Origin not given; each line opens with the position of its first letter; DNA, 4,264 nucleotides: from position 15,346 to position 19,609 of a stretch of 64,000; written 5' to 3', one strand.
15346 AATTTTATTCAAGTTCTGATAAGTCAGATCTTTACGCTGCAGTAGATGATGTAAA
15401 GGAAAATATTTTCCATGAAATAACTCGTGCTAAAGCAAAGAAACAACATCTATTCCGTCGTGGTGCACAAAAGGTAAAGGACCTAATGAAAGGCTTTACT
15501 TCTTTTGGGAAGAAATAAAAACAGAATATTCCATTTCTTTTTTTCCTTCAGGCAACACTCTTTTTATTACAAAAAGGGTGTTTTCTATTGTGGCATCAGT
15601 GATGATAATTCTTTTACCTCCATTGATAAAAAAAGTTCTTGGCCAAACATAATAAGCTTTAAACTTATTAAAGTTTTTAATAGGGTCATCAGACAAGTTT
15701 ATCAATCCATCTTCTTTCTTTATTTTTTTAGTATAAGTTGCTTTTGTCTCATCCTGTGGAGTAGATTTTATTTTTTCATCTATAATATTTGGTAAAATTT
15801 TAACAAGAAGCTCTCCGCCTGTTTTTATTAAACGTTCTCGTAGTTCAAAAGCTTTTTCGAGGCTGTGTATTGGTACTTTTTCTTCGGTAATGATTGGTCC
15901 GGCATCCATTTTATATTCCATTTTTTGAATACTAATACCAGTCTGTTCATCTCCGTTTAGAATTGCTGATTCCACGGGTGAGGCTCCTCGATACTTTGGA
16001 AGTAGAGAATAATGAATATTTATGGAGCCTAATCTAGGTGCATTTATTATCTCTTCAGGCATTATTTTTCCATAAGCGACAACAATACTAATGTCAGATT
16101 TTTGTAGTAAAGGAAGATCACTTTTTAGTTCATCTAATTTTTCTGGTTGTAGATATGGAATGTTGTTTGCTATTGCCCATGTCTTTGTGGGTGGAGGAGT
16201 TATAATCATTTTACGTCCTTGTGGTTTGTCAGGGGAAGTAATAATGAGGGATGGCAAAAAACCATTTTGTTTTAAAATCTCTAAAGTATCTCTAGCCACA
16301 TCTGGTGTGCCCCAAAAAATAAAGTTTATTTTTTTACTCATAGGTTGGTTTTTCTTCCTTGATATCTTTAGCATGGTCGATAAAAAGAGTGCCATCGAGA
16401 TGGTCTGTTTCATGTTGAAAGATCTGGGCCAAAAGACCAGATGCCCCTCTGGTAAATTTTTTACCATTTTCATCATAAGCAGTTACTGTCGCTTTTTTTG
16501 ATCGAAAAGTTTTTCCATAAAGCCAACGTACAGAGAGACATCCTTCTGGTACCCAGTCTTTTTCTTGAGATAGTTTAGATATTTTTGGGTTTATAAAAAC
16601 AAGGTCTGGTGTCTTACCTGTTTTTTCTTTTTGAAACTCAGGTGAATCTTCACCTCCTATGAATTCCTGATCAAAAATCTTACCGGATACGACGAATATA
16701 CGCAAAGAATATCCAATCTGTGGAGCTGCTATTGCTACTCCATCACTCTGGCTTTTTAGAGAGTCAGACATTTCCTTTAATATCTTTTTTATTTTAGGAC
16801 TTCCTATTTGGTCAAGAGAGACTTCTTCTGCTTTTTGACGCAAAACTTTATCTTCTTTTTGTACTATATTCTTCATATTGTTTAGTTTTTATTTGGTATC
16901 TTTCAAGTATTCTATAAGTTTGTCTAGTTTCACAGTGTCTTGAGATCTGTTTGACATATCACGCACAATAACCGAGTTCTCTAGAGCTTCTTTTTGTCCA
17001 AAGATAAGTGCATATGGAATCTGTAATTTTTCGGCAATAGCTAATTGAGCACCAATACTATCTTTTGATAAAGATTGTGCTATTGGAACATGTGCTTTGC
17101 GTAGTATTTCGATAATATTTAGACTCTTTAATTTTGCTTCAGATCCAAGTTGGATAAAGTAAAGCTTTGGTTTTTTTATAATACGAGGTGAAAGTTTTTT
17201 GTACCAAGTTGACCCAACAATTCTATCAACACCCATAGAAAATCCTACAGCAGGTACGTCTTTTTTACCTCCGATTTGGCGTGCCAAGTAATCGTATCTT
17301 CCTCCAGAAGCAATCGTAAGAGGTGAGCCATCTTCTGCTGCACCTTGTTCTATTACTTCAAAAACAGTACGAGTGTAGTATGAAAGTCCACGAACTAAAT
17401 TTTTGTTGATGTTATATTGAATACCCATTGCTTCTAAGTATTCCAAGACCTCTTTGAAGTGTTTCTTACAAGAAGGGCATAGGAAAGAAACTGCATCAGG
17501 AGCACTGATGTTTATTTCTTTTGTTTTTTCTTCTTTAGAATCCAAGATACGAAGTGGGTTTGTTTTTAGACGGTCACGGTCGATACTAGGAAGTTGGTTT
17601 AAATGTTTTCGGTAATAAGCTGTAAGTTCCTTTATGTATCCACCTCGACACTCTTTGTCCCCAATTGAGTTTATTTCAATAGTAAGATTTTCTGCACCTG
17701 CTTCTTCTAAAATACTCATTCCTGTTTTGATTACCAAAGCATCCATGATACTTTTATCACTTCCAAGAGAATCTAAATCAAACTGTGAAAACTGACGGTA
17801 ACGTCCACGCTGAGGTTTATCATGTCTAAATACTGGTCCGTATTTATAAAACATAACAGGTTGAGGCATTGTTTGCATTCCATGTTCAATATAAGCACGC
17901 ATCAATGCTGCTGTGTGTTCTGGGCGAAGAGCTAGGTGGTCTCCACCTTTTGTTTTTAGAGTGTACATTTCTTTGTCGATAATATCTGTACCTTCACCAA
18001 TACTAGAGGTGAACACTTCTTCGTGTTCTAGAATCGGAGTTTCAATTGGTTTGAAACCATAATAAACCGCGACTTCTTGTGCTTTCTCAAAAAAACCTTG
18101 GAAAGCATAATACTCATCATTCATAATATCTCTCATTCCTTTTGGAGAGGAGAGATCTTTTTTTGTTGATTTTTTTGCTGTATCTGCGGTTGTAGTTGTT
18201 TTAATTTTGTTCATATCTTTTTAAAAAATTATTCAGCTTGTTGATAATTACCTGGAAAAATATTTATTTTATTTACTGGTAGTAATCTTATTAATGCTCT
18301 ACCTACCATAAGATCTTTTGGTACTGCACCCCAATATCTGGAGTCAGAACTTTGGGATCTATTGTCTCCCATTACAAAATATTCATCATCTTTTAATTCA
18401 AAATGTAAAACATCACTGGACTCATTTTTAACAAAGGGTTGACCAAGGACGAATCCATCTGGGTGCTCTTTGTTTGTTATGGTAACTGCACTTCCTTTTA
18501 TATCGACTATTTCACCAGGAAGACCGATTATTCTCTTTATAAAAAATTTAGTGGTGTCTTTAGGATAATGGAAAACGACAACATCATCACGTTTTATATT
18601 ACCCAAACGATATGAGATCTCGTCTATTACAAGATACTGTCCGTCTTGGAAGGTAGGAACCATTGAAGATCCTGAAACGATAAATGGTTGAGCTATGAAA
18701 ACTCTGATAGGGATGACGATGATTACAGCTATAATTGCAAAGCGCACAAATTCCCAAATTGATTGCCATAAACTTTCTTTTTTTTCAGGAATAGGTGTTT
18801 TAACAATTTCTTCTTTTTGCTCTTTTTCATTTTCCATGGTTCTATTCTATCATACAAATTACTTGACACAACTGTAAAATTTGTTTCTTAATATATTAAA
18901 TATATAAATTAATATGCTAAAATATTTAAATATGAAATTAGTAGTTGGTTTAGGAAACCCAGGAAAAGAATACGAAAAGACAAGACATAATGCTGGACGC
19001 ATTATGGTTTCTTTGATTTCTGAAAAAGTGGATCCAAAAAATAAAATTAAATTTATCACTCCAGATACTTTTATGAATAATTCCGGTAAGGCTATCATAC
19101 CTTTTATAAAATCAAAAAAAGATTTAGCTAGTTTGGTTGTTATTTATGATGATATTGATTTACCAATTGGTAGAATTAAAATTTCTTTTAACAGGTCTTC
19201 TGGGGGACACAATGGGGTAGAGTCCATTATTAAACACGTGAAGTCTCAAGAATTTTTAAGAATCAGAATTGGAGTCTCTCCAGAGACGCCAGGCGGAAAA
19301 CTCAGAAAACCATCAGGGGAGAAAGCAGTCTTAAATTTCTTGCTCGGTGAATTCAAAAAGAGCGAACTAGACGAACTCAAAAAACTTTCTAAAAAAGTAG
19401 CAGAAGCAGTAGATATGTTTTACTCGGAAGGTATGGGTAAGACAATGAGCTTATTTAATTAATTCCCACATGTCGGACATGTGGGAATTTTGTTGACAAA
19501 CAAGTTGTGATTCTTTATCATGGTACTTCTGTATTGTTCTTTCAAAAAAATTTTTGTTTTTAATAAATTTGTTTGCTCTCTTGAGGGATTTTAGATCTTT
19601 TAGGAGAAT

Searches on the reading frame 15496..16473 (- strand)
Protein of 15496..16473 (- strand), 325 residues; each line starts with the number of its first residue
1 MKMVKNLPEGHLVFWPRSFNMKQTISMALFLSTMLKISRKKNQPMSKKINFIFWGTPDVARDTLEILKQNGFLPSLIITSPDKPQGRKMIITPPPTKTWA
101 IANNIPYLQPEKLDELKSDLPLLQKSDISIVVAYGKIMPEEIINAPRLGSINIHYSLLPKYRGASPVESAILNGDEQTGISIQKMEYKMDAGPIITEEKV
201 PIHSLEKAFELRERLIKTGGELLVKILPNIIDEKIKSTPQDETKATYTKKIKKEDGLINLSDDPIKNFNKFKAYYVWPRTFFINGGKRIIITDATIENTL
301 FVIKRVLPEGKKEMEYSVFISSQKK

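Call 23: search_protein_families(library=pfam, proteins=[window:15496-16473:-], max_evalue=0.001)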
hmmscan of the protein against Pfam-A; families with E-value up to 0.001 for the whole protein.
window:15496-16473:- (325 aa): 2 families
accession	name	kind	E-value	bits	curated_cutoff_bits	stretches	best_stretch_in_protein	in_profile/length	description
PF00551.24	Formyl_trans_N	-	2.4e-32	112.6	26.1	1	47-226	1-180/181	Formyl transferase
PF02911.23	Formyl_trans_C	-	2.2e-05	25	21.1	0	250-298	1-49/100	Formyl transferase, C-terminal domain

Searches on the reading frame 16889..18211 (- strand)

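Call 23: search_protein_families(library=pfam, proteins=[window:16889-18211:-], max_evalue=0.001)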
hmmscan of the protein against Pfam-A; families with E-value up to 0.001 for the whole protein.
window:16889-18211:- (440 aa): 3 families
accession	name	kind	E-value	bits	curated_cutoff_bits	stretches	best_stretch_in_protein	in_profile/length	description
PF13393.11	tRNA-synt_His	-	2e-34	119.7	25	1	25-331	1-308/308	Histidyl-tRNA synthetase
PF00587.30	tRNA-synt_2b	-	1.3e-14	55.1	29.3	1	83-333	1-173/179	tRNA synthetase class II core domain (G, H, P, S and T)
PF03129.25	HGTP_anticodon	-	1.9e-13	50.8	21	1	355-438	7-93/94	Anticodon binding domain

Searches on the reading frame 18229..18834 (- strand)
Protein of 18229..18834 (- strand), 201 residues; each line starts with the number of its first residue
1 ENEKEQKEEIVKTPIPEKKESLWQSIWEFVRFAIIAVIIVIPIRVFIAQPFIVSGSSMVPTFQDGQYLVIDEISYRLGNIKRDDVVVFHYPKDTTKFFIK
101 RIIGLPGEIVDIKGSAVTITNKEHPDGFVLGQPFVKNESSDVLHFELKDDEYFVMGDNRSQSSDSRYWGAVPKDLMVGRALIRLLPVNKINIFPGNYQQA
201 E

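Call 23: search_protein_families(library=pfam, proteins=[window:18229-18834:-], max_evalue=0.001)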
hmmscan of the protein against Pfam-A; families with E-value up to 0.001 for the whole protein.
window:18229-18834:- (201 aa): 2 families
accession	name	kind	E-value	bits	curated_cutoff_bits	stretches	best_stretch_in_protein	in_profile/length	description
PF10502.14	Peptidase_S26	-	1.9e-44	152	22.9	1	27-183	2-166/168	Signal peptidase, peptidase S26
PF00717.28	Peptidase_S24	-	0.00012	22.2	23.3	1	53-104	40-84/116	Peptidase S24-like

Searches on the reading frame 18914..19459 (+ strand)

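Call 23: search_protein_families(library=pfam, proteins=[window:18914-19459:+], max_evalue=0.001)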
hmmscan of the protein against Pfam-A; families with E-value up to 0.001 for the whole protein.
window:18914-19459:+ (182 aa): 1 family
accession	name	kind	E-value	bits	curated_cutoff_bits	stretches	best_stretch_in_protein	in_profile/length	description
PF01195.25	Pept_tRNA_hydro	-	2.4e-46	158.3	27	1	9-182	1-183/183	Peptidyl-tRNA hydrolase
